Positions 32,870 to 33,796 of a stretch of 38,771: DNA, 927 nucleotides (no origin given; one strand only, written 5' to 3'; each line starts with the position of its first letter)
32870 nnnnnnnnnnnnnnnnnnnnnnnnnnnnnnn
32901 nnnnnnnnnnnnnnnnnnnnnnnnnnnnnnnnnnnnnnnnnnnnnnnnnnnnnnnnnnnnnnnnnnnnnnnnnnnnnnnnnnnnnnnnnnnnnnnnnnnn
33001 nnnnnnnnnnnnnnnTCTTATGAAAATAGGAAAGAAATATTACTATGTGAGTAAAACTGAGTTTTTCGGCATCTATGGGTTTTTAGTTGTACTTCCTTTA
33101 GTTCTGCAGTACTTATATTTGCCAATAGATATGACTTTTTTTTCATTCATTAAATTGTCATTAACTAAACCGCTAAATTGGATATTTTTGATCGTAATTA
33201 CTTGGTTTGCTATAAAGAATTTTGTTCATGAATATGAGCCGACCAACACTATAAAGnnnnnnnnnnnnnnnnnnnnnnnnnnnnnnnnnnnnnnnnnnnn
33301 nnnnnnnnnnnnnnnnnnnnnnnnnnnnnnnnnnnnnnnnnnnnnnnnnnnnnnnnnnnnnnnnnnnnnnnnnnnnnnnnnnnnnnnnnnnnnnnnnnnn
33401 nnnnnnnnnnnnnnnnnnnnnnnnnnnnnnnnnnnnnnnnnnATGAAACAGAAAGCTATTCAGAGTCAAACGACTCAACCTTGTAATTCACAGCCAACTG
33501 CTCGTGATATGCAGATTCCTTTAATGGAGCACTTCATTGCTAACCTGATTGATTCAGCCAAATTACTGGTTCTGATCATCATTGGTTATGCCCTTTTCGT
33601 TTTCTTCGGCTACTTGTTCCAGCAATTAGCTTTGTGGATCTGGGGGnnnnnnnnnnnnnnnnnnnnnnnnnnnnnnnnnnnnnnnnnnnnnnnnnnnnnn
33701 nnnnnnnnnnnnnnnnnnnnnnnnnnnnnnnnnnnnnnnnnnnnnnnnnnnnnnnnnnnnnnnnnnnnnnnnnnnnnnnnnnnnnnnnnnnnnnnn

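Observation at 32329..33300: Two-TM membrane protein in the same operon as the CI repressor: candidate superinfection-exclusion or abortive-infection factor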

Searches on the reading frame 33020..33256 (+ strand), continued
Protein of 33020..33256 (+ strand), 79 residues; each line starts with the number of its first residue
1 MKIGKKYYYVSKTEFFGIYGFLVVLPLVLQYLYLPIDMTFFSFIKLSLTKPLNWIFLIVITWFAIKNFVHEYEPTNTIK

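Call 67: find_encoding_contigs(protein=P0006, flank=3000, max_places=3)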
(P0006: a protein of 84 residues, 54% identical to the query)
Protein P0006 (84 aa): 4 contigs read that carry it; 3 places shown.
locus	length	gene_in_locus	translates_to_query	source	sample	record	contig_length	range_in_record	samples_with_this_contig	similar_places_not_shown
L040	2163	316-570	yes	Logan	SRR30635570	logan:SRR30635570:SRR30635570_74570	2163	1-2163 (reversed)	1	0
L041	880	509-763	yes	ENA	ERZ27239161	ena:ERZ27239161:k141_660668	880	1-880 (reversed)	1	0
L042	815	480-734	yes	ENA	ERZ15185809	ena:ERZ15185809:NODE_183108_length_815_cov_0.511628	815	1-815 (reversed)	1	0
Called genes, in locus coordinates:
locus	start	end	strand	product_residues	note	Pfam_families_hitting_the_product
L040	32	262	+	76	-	-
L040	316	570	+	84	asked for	-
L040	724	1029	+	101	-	-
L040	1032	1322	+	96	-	-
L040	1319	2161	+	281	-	?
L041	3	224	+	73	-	?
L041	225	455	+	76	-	-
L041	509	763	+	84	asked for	-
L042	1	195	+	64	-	?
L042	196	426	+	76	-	-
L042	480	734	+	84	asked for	-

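Call 72: find_related_loci(query=A3, collection=metagenome_contigs, flank=4000)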
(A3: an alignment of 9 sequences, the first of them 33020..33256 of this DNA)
Query A3 (79 aa) in metagenome_contigs; peptide patterns used: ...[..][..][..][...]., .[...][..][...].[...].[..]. (x = any residue, [..] = any of these).
600 stretches matched a pattern (row limit reached: there are more); 1 encode a relative of the query (tblastn E <= 1e-3); 1 distinct loci.
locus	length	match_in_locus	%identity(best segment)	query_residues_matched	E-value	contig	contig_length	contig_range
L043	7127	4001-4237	62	1-79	2e-31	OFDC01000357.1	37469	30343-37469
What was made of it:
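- Tried and rejected: The JGI metagenome scan gave one more locus (call 72).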

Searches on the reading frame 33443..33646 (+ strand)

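Call 3: search_protein_families(library=pfam, proteins=[window:33443-33646:+], max_evalue=1)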
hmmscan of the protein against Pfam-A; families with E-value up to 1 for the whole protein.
window:33443-33646:+ (68 aa): 1 family
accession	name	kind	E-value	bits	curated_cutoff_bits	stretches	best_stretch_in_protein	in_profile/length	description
PF25258.1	DUF7859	-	0.29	11.5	27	1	42-59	15-32/49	Family of unknown function (DUF7859)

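Call 4: search_protein_families(library=phrogs, proteins=[window:33443-33646:+], max_evalue=1)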
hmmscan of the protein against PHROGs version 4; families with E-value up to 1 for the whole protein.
window:33443-33646:+ (68 aa): 2 families
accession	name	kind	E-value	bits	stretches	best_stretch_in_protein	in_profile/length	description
phrog_29933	-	unknown function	6.7e-10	39.9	1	1-53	12-64/76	-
phrog_6602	-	unknown function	0.15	12.9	1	40-58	10-28/34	-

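Call 8: search_protein_families(library=padloc, proteins=[window:33443-33646:+], max_evalue=1)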
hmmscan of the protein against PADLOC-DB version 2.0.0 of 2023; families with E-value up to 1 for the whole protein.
window:33443-33646:+ (68 aa): 0 families
